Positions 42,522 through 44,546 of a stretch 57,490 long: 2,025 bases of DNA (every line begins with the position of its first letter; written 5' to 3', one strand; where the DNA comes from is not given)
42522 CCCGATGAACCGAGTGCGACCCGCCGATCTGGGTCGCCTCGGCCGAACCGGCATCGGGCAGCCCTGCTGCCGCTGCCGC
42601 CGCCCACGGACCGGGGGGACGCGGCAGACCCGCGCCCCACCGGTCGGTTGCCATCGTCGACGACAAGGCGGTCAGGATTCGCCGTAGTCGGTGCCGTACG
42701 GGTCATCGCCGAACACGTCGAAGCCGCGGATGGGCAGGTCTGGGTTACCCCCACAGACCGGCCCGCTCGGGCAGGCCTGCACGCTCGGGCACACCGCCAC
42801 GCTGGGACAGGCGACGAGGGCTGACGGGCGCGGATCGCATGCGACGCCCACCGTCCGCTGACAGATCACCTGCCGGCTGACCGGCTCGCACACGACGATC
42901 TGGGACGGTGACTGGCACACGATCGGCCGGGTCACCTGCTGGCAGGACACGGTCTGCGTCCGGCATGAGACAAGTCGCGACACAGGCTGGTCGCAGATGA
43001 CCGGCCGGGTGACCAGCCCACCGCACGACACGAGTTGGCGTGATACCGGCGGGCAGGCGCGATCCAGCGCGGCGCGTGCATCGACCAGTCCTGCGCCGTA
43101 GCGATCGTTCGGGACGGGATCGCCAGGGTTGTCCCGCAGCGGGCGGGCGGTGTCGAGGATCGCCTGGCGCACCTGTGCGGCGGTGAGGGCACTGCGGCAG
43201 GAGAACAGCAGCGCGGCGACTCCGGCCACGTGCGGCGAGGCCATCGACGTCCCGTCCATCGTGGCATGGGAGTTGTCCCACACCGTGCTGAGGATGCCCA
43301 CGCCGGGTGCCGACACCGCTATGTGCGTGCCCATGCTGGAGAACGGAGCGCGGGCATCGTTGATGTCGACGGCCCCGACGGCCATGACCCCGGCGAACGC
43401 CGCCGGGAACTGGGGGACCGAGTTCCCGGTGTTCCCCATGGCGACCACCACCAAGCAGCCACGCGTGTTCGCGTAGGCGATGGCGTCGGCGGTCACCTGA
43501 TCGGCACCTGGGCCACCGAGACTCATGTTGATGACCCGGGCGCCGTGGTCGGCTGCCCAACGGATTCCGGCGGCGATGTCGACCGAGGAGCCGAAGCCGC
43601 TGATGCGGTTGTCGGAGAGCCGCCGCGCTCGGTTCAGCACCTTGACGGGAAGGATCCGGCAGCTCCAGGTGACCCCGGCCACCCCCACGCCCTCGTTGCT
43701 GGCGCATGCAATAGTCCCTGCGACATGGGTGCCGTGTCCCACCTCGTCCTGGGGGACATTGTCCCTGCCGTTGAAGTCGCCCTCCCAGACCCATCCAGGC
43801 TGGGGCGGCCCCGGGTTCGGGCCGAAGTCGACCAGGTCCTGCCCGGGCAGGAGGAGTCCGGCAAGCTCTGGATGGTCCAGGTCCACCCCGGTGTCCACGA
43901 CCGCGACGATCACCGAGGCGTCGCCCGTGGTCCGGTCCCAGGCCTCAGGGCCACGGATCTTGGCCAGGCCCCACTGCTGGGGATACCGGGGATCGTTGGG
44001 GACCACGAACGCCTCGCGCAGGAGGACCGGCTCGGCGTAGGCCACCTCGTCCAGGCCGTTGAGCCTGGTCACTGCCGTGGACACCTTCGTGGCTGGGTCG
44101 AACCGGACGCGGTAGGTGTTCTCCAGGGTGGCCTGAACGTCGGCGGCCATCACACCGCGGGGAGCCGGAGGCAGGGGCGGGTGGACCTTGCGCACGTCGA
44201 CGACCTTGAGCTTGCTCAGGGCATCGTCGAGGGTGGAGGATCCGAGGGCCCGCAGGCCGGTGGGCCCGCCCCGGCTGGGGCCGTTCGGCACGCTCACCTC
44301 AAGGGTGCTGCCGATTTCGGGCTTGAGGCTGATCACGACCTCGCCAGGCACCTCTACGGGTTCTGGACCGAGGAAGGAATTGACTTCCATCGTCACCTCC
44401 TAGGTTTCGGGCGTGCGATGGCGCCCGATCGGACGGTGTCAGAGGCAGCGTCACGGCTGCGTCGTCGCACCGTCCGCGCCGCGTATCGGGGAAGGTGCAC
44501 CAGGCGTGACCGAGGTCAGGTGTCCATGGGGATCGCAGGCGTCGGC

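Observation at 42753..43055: S8 protease ends in a periodic (S/T)-x3-5-C tail: 13 cysteines that look like a tandem lanthionine-ring core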

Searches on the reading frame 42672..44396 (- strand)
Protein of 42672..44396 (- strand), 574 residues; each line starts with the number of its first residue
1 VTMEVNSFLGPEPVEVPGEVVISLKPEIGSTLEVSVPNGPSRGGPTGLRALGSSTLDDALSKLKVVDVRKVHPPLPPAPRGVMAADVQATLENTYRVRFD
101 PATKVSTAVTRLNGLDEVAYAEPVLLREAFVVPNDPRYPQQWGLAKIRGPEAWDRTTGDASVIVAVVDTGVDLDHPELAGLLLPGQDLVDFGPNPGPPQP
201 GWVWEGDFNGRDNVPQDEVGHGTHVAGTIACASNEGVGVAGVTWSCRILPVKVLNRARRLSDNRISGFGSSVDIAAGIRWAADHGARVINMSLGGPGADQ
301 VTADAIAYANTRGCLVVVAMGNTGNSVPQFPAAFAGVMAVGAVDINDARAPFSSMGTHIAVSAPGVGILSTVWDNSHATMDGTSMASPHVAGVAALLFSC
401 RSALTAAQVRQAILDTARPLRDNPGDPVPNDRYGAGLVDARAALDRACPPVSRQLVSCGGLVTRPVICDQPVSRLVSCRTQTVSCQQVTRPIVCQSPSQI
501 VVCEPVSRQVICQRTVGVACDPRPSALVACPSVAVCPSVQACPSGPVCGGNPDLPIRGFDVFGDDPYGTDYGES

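Call 3: search_protein_families(library=pfam, proteins=[window:42672-44396:-], max_evalue=0.01)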
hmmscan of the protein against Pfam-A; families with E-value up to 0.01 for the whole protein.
window:42672-44396:- (574 aa): 3 families
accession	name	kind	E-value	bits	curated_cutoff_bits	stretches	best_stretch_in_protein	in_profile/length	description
PF00082.27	Peptidase_S8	-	3.4e-55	187.8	21.8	1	161-436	3-288/288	Subtilase family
PF16361.10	Peptidase_S8_N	-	2.9e-07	31.5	30.5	1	18-125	1-97/142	N-terminal of Subtilase family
PF22148.1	Fervidolysin_NPro-like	-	0.0085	16.9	21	0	93-123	50-80/81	Fervidolysin N-terminal prodomain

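Call 8: find_homologous_proteins(query=window:42672-44396:-, max_evalue=1e-10)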
Query window:42672-44396:- (574 aa): 7733 proteins with E <= 1e-10 among 8000 candidates; the best 120 are listed.
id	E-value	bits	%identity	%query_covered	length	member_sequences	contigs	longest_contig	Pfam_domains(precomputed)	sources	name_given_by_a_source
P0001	0.0e+0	1203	91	99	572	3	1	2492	PF00082.28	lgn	-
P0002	7.7e-272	921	73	96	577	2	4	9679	PF00082.28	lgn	-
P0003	1.8e-259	880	71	99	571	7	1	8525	PF00082.28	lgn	-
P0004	1.4e-257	874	70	100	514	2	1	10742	PF00082.28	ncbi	-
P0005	4.5e-239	813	67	99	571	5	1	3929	PF00082.28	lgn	-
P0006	1.5e-232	791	65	99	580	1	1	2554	PF00082.28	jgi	jgi:hypothetical protein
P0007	6.8e-215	733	62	96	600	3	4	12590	PF00082.28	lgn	-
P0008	3.0e-213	728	62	99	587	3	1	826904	PF00082.28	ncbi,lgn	-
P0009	3.6e-203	694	70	77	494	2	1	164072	PF00082.28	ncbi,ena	-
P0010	1.1e-181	623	55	98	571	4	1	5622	PF00082.28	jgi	jgi:subtilisin family serine protease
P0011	7.6e-180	617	54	98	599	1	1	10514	PF00082.28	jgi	jgi:subtilisin family serine protease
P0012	1.7e-178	613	55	99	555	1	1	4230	PF00082.28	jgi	jgi:subtilisin family serine protease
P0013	1.3e-177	610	55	97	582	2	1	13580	PF00082.28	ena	-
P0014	1.3e-175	603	55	97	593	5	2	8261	PF00082.28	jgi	jgi:subtilisin family serine protease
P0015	1.5e-175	603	52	97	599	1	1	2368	PF00082.28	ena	-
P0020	6.7e-172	591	56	97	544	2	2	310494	PF00082.28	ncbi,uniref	ncbi:S8 family serine peptidase [Nonomuraea sp. NPDC050547]|uniref:peptidase S8 n=1 Tax=unclassified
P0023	1.1e-170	587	54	92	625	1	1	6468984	PF00082.28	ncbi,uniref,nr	ncbi:hypothetical protein TBR22_A43400 [Luteitalea sp. TBR-22]|uniref:peptidase S8 n=1 Tax=Luteitale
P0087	1.4e-158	547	50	97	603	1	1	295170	PF00082.28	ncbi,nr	ncbi:MAG: hypothetical protein E8D41_09640 [Nitrospira sp.]|nr:MAG: hypothetical protein E8D41_09640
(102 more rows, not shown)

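Call 15: find_related_loci(query=A1, collection=genome_contigs, flank=10000)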
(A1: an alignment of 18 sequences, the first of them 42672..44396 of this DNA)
Query A1 (574 aa) in genome_contigs; peptide patterns used: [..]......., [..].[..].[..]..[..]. (x = any residue, [..] = any of these).
600 stretches matched a pattern (row limit reached: there are more); 536 encode a relative of the query (tblastn E <= 1e-3); the best 80 are kept; 80 distinct loci.
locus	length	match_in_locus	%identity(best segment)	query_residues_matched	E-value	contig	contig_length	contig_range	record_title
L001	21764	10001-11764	62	1-574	0e+0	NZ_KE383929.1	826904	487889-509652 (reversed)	Nocardioides insulae DSM 17944 G515DRAFT_scaffold00002.2, whole genome shotgun sequence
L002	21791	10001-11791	51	16-573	3e-170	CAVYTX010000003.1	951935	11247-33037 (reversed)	MAG: uncultured Alphaproteobacteria bacterium isolate MFD05684.bin.1.360 genome assembly, contig: contig_15448, whole ge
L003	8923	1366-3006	52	16-536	2e-161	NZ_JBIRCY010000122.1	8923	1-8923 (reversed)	Mesorhizobium sp. IMUNJ23232 Scaffold117_1, whole genome shotgun sequence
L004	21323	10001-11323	58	15-450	6e-154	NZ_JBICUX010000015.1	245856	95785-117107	Streptomyces sp. NPDC048751 NPDC048751_45_G7.ctg-0015, whole genome shotgun sequence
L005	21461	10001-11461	50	16-503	8e-145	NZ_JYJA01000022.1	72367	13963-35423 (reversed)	Microbacterium trichothecenolyticum strain DSM 8608 RS82_contig000022, whole genome shotgun sequence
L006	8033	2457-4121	48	6-571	1e-144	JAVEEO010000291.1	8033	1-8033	MAG: Pseudonocardiales bacterium isolate BP_201 scaffold_8391062, whole genome shotgun sequence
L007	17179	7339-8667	53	16-452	6e-140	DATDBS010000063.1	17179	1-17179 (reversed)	MAG TPA_asm: Propionibacteriaceae bacterium isolate SMAG_U128 k141_948313, whole genome shotgun sequence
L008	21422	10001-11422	51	8-489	6e-130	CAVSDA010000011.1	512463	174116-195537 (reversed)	MAG: uncultured Actinomycetota bacterium isolate MFD02581.bin.2.121 genome assembly, contig: contig_40255, whole genome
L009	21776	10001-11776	46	16-571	2e-135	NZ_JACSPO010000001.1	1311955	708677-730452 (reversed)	Oceanitalea stevensii strain Sa1BUA1 NODE_1_length_1311955_cov_23.248817, whole genome shotgun sequence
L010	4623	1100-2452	39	10-453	9e-82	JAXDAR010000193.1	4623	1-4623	MAG: Methanothrix sp. isolate POMEDNA-A13 Raw2_k127_2047740, whole genome shotgun sequence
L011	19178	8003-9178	38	91-513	5e-75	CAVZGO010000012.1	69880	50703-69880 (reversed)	MAG: uncultured Chloroflexia bacterium isolate MFD04716.bin.1.311 genome assembly, contig: contig_48156, whole genome sh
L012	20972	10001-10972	41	91-444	3e-74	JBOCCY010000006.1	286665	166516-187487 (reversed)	Bacillus coreaensis strain GXL0075 ctg00006, whole genome shotgun sequence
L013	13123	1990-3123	37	42-447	4e-73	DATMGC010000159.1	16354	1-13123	MAG TPA_asm: Ureibacillus sp. isolate SMAG_U13479 k141_106393, whole genome shotgun sequence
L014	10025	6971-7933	46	96-449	6e-73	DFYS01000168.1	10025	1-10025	MAG TPA_asm: Moorella sp. UBA4076 UBA4076_contig_19446, whole genome shotgun sequence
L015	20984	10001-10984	39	91-448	2e-71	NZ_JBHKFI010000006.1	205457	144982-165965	Cytobacillus sp. Hz8 contig6, whole genome shotgun sequence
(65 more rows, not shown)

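Call 18: search_protein_families(library=ncbifam, proteins=[window:42672-44396:-], max_evalue=0.01)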
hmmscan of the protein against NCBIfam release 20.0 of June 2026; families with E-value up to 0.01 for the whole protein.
window:42672-44396:- (574 aa): 8 families
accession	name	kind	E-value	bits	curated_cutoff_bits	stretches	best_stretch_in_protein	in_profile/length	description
TIGR03921.1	T7SS_mycosin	equivalog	2e-62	211.4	278.75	1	151-454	5-295/353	type VII secretion-associated serine protease mycosin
NF033595.1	denti_PrtP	equivalog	1.5e-42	146.1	300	2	289-444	342-502/606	dentilisin complex serine proteinase subunit PrtP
TIGR03895.1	protease_PatA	subfamily_domain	4.2e-26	91.9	421.05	1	221-446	1-227/606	PatA/PatG family cyanobactin maturation protease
NF051851.1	AtpSerPepEprS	equivalog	3.9e-17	61.6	1700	1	137-444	44-363/988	autotransporter serine peptidase EprS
NF049966.1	QH_SP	equivalog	2.4e-16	59.8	165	1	212-417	33-211/219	subtilisin-like serine protease QhpE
NF040809.1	germ_prot_CspBA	exception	1.4e-09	36.2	1250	1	330-443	970-1094/1099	bifunctional germination protease/germinant receptor pseudoprotease CspBA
NF040808.2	CspC_non_triad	exception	8.4e-09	34.4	675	2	354-399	454-499/556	bile acid germinant receptor pseudoprotease CspC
NF040553.1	SGO_0316_fam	subfamily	3.5e-08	31.6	1400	1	361-443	671-762/1486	SGO_0316/SGO_0317 family LPXTG-anchored serine peptidase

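Call 33: predict_structure(alignment_id=A2)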
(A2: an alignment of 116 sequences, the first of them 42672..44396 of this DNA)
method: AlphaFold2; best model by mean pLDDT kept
length: 574 residues; sequences in the alignment: 116
mean_pLDDT: 78.6   pTM: 0.80
mean pLDDT of the five models: 78.6, 77.5, 77.0, 76.9, 75.4
residues with pLDDT >= 90: 285; 70-90: 116; 50-70: 57; < 50: 116
segments of 3 or more residues with pLDDT < 50: 1-3, 135-138, 456-523, 525-563
pLDDT, mean of each block of 10 residues (from residue 1): 58 92 95 89 81 96 96 80 68 95 97 98 93 52 86 92 95 84 92 85 84 71 87 72 93 91 87 97 97 94 96 95 88 97 92 93 81 69 81 97 97 98 97 98 94 55 43 44 46 41 44 42 42 36 38 38 53 47
secondary structure, 60 per line:
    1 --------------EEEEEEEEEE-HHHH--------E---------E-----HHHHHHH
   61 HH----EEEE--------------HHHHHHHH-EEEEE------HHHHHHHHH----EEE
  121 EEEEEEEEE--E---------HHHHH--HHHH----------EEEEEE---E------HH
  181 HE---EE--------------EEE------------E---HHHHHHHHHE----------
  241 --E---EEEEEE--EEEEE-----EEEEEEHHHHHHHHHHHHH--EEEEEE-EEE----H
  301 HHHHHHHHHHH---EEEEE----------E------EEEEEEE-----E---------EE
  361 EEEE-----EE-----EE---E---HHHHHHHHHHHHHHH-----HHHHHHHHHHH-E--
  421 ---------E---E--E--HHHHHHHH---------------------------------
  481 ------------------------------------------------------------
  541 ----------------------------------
elements in order: E15-24 H26-29 H54-62 E67-70 H85-92 E94-98 H105-113 E118-129 H142-146 H149-152 E163-168 E202-204 H221-229 E247-252 E255-259 E265-270 H271-283 E286-291 E293-295 H300-311 E315-319 E337-343 E359-364 H386-400 H406-416 H440-447

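Call 50: find_encoding_contigs(protein=P0023, flank=8000, max_places=2)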
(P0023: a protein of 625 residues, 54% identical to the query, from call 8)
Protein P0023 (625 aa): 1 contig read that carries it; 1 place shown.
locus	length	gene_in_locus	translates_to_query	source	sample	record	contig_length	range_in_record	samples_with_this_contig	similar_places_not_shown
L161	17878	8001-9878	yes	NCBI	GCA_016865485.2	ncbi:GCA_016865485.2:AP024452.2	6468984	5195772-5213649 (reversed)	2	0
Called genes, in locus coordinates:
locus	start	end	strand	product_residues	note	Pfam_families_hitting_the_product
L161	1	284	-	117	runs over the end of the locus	PF13564:DoxX_2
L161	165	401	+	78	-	-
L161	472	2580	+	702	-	PF00672:HAMP, PF00211:Guanylate_cyc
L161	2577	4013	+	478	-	PF00924:MS_channel_2nd, PF21082:MS_channel_3rd, PF00027:cNMP_binding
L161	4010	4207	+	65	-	-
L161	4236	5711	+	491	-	PF05195:AMP_N, PF00557:Peptidase_M24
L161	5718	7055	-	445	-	PF04389:Peptidase_M28, PF01546:Peptidase_M20, PF07687:M20_dimer (weak)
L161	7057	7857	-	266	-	PF02585:PIG-L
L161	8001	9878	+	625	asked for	PF00082:Peptidase_S8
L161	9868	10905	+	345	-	PF01636:APH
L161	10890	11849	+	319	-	PF17914:HopA1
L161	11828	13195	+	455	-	PF05147:LANC_like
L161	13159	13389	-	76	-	-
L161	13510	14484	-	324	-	-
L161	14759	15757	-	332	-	PF00248:Aldo_ket_red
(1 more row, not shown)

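Call 51: find_encoding_contigs(protein=P0087, flank=7000, max_places=1)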
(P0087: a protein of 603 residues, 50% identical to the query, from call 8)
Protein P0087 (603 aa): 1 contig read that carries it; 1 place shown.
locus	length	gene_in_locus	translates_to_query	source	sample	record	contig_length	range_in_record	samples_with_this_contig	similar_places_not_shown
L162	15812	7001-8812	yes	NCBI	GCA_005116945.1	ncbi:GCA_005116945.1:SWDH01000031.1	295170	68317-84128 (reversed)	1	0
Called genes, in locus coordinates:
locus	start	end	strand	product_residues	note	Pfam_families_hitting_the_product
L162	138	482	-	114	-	-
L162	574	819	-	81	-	-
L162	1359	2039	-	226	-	PF03167:UDG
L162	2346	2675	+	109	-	-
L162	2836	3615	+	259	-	-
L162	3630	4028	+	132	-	-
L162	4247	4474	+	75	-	-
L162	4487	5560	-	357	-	PF01047:MarR (faint), PF12802:MarR_2 (faint), PF13412:HTH_24 (faint), PF13581:HATPase_c_2 (weak), PF02518:HATPase_c (weak), PF14213:DUF4325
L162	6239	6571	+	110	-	-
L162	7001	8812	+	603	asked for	PF00082:Peptidase_S8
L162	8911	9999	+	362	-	PF01636:APH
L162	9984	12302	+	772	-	PF17914:HopA1, PF05147:LANC_like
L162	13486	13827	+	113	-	-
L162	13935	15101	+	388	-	PF13174:TPR_6 (faint), PF13431:TPR_17 (faint), PF00515:TPR_1, PF07719:TPR_2 (weak), PF13181:TPR_8, PF13424:TPR_12 (weak), PF13414:TPR_11 (weak)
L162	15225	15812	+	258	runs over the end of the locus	-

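Call 52: find_encoding_contigs(protein=P0009, flank=7000, max_places=1)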
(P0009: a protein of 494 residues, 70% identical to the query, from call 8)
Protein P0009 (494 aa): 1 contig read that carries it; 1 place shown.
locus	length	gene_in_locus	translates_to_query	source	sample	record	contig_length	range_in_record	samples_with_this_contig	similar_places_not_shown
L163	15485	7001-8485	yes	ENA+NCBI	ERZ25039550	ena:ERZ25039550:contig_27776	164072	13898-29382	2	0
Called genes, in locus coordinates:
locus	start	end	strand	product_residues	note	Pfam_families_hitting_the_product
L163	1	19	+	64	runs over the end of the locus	-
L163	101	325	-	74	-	PF13581:HATPase_c_2 (weak)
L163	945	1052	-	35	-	-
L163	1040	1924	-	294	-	PF05239:PRC, PF09557:DUF2382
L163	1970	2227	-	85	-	-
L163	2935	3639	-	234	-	PF00440:TetR_N, PF02909:TetR_C_1, PF13305:TetR_C_33 (weak)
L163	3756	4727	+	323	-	PF14531:Kinase-like (faint), PF00069:Pkinase, PF01636:APH (faint), PF07714:PK_Tyr_Ser-Thr, PF03109:ABC1, PF06293:Kdo (weak)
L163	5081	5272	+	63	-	-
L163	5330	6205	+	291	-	PF14344:DUF4397 (weak)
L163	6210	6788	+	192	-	PF04203:Sortase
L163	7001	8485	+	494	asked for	PF00082:Peptidase_S8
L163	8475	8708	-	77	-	-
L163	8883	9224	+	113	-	PF00353:HemolysinCabind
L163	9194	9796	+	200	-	PF17803:Cadherin_4, PF17892:Cadherin_5, PF17963:Big_9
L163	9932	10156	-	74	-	-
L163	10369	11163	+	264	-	PF17892:Cadherin_5 (weak), PF17963:Big_9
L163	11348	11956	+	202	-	-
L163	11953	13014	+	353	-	-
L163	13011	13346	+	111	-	-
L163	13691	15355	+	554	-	-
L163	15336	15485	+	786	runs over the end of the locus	PF18676:MBG_2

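Call 53: find_encoding_contigs(protein=P0020, flank=7000, max_places=1)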
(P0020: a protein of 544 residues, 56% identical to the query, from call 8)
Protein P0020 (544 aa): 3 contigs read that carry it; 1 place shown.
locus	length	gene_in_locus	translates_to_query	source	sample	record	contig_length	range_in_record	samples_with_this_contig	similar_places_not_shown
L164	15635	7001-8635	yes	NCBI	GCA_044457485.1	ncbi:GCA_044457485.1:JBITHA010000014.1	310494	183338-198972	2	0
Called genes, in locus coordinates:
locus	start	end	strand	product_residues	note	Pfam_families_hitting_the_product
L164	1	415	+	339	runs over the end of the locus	-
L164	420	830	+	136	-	PF13545:HTH_Crp_2 (weak), PF01047:MarR (weak), PF12802:MarR_2, PF13463:HTH_27, PF25213:HVO_A0261_N (weak)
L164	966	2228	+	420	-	PF01494:FAD_binding_3, PF07992:Pyr_redox_2 (faint), PF01494:FAD_binding_3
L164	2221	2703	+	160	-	PF01047:MarR, PF12802:MarR_2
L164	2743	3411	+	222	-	-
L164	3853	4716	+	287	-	-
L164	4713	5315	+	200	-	-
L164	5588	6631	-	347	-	PF00805:Pentapeptide, PF13576:Pentapeptide_3 (faint), PF13599:Pentapeptide_4 (faint), PF00805:Pentapeptide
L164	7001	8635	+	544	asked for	PF00082:Peptidase_S8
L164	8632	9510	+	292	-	PF01636:APH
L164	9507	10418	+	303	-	PF17914:HopA1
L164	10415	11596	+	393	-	PF05147:LANC_like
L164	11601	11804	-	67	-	-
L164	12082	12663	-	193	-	PF00440:TetR_N (weak), PF17940:TetR_C_31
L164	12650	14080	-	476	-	PF00890:FAD_binding_2 (weak), PF01266:DAO (weak), PF01494:FAD_binding_3, PF01593:Amino_oxidase (faint), PF03486:HI0933_like (faint), PF04820:Trp_halogenase (faint), PF07992:Pyr_redox_2 (faint), PF21274:Rng_hyd_C, +1 more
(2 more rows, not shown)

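Call 54: search_protein_families(library=padloc, proteins=[window:42672-44396:-], max_evalue=0.01)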
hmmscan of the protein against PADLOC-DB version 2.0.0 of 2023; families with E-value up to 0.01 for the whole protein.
window:42672-44396:- (574 aa): 3 families
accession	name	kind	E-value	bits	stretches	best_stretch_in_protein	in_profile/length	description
PDLC03014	subtilase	-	4.3e-30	103.5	1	86-421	127-379/391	-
PDLC02197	IetS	-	1.2e-06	25.1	0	215-325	289-398/749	-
PDLC02199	IetS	-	0.0018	14.5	0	219-293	348-424/826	-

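Call 82: search_protein_representatives(alignment_id=A2)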
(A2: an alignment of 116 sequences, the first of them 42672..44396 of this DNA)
Query: 116 sequences, 589 profile positions. Proteins with E-value up to 0.001 (for the whole library): 245739; up to 1e-10: 166884; up to 1e-30: 66297. The best 150 are listed.
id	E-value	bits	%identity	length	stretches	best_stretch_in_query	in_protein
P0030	8.4e-267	903.0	-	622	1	14-588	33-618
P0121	3.5e-229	778.8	-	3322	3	94-432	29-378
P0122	1.4e-223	760.4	-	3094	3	110-437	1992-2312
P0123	1.3e-211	720.8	-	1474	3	108-433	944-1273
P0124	1.7e-211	720.4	-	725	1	11-522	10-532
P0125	5.3e-208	708.9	-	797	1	9-501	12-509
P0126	5.7e-199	679.1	-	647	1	23-468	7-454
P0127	1.8e-194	664.2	-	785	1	15-468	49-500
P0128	1.2e-193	661.4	-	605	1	12-468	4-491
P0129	4.2e-193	659.7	-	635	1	19-465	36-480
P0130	7.4e-191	652.3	-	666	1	28-468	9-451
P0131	2.3e-190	650.6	-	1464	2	118-460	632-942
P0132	9.5e-189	645.3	-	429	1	178-500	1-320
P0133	8.6e-187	638.8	-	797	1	17-469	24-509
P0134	2.0e-186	637.6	-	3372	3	112-464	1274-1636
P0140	9.2e-171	585.9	-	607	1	32-468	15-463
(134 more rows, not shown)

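Call 84: find_encoding_contigs(protein=P0129, flank=7000, max_places=2)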
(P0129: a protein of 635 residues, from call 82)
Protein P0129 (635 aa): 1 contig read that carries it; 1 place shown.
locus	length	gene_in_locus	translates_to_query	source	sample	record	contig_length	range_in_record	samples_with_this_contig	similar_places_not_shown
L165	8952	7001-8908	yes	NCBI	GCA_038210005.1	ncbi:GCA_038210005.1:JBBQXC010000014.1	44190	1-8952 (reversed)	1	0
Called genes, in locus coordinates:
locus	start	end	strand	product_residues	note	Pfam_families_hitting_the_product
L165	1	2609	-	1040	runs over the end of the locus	PF20434:BD-FAE (faint), PF00326:Peptidase_S9, PF01738:DLH (faint)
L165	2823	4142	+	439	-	-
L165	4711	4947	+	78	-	-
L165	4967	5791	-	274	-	PF00590:TP_methylase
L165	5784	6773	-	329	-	PF02475:TRM5-TYW2_MTfase (weak), PF02353:CMAS (weak), PF05175:MTS, PF05185:PRMT5 (weak), PF06325:PrmA, PF08241:Methyltransf_11 (faint), PF13649:Methyltransf_25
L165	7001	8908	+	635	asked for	PF00082:Peptidase_S8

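Call 85: find_encoding_contigs(protein=P0126, flank=7000, max_places=2)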
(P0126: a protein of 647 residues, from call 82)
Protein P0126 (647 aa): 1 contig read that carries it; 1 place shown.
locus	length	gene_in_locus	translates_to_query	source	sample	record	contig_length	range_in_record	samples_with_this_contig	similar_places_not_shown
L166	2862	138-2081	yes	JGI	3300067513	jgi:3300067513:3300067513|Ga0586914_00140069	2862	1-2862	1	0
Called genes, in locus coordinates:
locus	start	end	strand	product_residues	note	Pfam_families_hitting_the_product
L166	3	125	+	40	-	?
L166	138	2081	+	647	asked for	PF00082:Peptidase_S8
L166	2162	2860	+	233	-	?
